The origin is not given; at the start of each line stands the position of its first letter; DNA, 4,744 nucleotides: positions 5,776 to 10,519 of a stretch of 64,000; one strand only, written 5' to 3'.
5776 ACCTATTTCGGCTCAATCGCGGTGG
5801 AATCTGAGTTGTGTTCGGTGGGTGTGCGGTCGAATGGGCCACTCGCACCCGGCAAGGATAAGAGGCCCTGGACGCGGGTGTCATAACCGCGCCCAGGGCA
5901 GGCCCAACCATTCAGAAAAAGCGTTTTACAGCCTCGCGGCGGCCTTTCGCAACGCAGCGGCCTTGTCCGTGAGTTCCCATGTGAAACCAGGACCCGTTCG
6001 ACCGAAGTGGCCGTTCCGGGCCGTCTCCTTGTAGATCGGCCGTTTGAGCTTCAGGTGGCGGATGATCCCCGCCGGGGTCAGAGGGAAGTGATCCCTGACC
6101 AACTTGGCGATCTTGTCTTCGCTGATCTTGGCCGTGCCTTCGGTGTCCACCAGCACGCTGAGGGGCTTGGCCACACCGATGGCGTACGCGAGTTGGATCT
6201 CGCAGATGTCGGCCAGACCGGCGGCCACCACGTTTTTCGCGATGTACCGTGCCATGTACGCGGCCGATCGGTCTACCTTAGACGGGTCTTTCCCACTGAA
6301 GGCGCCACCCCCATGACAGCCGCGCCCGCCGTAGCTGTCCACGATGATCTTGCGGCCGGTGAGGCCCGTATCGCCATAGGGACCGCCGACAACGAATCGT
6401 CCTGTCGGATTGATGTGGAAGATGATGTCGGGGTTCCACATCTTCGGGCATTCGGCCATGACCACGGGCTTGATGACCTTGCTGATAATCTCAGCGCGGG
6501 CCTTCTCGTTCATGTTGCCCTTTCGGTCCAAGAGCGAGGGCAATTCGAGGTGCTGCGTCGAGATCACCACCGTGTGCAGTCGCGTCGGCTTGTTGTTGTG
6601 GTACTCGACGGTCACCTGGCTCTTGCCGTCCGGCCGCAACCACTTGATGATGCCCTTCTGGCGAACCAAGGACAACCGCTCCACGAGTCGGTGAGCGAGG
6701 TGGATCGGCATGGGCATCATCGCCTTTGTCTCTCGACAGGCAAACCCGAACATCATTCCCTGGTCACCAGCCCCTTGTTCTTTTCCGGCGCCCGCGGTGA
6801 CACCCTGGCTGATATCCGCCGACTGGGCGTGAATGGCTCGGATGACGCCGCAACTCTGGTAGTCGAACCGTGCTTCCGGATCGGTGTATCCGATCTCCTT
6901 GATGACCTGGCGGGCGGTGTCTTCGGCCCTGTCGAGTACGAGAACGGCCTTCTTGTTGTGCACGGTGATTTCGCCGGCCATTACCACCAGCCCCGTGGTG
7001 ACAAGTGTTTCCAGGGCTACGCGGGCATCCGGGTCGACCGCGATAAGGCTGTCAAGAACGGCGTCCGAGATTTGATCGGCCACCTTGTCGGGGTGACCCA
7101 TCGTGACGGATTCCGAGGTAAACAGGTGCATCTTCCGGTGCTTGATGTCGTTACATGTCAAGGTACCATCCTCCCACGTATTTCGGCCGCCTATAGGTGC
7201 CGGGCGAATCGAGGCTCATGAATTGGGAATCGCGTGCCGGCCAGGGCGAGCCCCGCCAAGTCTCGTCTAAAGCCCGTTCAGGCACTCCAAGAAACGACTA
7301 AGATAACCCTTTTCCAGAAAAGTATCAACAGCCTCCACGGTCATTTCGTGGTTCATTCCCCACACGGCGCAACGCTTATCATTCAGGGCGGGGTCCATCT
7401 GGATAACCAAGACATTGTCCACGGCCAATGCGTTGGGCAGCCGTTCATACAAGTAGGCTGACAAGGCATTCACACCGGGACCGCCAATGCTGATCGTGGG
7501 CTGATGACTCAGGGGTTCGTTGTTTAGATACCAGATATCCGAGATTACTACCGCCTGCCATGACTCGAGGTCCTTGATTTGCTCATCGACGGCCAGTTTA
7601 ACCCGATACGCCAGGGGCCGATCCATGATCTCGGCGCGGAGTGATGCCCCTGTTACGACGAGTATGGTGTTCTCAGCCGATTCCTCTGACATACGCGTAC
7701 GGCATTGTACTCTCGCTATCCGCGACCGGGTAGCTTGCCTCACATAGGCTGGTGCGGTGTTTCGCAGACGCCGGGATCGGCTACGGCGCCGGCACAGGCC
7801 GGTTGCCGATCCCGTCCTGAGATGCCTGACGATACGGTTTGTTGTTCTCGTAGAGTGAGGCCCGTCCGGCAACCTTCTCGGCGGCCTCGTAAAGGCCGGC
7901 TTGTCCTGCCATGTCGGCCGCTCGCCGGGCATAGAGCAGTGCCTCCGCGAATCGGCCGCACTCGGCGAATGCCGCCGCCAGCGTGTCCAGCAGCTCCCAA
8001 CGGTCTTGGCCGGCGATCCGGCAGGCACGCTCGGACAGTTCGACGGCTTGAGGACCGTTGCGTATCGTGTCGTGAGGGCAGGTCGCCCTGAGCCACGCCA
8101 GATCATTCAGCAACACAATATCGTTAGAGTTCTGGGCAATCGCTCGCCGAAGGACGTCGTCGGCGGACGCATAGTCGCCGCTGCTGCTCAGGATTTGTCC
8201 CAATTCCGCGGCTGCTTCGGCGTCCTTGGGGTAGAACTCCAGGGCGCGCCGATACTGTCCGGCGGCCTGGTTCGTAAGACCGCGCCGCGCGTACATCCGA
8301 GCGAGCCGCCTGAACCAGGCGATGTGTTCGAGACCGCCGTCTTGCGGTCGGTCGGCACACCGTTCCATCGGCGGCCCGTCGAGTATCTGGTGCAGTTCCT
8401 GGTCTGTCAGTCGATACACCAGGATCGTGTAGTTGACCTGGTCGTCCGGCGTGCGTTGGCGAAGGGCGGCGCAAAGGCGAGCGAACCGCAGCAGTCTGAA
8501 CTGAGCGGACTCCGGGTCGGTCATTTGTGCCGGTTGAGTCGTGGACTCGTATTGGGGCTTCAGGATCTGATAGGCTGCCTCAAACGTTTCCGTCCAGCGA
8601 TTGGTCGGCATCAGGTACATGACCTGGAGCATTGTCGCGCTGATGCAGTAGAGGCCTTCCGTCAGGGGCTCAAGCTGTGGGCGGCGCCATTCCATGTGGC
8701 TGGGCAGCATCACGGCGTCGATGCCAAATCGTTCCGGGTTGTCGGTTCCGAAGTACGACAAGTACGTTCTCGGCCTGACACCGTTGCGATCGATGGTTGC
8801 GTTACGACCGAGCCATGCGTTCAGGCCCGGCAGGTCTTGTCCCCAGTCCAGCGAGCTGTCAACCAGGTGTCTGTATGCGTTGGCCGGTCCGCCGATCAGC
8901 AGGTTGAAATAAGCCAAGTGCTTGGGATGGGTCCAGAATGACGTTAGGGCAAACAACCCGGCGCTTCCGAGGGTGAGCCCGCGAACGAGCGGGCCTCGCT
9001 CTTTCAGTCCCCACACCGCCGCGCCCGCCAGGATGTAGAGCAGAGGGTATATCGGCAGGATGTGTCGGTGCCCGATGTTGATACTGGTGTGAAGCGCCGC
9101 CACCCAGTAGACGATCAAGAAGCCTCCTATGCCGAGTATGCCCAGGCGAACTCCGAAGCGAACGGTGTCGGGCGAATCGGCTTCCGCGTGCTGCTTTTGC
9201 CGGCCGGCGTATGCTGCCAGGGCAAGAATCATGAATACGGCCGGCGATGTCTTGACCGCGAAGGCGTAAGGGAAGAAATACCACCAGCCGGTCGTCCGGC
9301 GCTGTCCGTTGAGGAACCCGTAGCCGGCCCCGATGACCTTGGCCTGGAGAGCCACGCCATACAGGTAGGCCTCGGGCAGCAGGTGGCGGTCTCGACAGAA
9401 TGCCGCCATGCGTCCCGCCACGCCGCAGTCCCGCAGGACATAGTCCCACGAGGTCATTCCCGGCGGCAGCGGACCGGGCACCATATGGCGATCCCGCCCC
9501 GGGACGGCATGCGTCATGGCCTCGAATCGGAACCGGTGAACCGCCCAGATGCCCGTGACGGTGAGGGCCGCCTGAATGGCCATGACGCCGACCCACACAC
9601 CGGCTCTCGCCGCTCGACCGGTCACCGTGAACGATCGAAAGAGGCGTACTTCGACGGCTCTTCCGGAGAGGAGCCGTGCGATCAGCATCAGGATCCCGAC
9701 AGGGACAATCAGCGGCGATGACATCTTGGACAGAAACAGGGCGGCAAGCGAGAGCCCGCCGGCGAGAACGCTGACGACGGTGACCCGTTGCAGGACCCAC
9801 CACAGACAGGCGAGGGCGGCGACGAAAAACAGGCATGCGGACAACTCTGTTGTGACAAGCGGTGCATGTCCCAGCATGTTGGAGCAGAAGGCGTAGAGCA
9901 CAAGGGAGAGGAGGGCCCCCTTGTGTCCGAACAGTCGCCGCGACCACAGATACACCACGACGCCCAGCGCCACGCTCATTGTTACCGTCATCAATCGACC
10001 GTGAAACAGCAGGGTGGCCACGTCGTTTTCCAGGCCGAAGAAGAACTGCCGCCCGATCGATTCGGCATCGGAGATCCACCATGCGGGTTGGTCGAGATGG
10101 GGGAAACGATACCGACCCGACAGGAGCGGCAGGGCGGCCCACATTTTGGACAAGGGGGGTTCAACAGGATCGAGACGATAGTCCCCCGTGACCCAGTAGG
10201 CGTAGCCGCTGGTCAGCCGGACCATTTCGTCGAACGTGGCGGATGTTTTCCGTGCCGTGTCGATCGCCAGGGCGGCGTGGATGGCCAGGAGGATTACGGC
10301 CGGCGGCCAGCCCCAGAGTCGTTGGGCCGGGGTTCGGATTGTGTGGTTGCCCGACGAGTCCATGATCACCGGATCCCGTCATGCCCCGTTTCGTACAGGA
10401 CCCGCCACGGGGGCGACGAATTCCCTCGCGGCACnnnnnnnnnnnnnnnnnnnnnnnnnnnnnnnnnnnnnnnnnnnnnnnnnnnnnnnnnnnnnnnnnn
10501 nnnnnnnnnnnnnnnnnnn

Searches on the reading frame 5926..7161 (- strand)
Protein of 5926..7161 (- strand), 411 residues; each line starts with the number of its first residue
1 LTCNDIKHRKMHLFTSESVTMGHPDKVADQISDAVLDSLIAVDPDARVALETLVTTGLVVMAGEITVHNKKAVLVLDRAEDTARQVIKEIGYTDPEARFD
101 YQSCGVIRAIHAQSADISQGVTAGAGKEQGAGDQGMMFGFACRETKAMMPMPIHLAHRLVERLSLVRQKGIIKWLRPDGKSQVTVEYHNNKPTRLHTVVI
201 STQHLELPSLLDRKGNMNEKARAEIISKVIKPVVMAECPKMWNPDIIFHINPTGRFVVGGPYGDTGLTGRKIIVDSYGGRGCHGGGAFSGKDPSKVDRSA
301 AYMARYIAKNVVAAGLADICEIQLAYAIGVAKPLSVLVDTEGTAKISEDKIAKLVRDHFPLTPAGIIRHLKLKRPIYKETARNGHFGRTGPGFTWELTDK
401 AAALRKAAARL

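Call 7: search_protein_families(library=ncbifam, proteins=[window:5926-7161:-], max_evalue=0.0001)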
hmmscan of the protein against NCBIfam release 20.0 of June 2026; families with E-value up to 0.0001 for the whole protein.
window:5926-7161:- (411 aa): 1 family
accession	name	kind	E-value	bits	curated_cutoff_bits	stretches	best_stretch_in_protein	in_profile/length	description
TIGR01034.1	metK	equivalog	1.7e-157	524.2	309.4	1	13-407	1-376/377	methionine adenosyltransferase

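Call 8: search_protein_families(library=pfam, proteins=[window:5926-7161:-], max_evalue=0.0001)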
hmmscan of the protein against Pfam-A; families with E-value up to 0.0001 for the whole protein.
window:5926-7161:- (411 aa): 3 families
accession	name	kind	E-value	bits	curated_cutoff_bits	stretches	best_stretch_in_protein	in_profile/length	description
PF02773.21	S-AdoMet_synt_C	-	5e-65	218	25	1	258-396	1-137/138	S-adenosylmethionine synthetase, C-terminal domain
PF02772.21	S-AdoMet_synt_M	-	5.2e-45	152.9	29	1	128-256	1-120/120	S-adenosylmethionine synthetase, central domain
PF00438.25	S-AdoMet_synt_N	-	5.7e-37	126.7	33.1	1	12-115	2-99/99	S-adenosylmethionine synthetase, N-terminal domain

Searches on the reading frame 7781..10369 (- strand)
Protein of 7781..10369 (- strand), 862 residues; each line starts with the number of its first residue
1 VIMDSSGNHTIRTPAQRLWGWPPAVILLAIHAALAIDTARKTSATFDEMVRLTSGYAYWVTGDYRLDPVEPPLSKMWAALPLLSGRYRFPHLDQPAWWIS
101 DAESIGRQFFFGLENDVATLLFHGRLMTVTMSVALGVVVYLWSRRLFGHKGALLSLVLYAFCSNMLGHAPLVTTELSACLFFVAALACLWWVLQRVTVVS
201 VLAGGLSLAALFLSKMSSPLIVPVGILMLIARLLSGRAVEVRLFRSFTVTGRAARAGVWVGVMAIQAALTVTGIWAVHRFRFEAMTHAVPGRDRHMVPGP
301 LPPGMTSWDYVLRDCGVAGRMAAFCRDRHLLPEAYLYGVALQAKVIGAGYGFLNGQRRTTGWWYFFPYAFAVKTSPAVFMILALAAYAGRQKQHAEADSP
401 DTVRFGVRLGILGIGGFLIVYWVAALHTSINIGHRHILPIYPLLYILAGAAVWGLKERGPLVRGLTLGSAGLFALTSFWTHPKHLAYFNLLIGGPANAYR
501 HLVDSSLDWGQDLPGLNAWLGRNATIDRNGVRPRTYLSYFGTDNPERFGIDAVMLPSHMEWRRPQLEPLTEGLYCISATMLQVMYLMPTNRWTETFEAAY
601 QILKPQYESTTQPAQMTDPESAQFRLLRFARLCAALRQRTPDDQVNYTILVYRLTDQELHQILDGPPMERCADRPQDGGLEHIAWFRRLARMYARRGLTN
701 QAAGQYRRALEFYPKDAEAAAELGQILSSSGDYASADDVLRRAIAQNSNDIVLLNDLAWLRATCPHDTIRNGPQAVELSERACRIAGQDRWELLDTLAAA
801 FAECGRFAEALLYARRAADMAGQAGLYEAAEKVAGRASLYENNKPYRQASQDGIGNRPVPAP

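Call 7: search_protein_families(library=ncbifam, proteins=[window:7781-10369:-], max_evalue=0.0001)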
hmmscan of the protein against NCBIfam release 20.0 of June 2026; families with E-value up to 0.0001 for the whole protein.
window:7781-10369:- (862 aa): 2 families
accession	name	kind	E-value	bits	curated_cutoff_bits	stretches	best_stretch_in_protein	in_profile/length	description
TIGR02917.1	PEP_TPR_lipo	equivalog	3.1e-15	55.2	312.2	1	688-823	741-869/899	XrtA/PEP-CTERM system TPR-repeat protein PrsT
NF047371.1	FlcA_CTERM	equivalog_domain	1.9e-06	26.7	300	1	683-750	155-224/646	periplasmic flagellar collar protein FlcA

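Call 8: search_protein_families(library=pfam, proteins=[window:7781-10369:-], max_evalue=0.0001)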
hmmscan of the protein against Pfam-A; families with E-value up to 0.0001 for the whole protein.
window:7781-10369:- (862 aa): 4 families
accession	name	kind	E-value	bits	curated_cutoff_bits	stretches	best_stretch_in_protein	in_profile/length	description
PF13431.12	TPR_17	-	1.3e-06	28.7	24.4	0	706-736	2-32/34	Tetratricopeptide repeat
PF13231.12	PMT_2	-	1.3e-05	25.9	26.1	1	123-232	23-132/160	Dolichyl-phosphate-mannose-protein mannosyltransferase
PF07719.23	TPR_2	-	1.3e-05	25.4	27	0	717-750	1-34/34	Tetratricopeptide repeat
PF13428.12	TPR_14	-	1.4e-05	25.8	23.5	0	687-726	5-44/44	Tetratricopeptide repeat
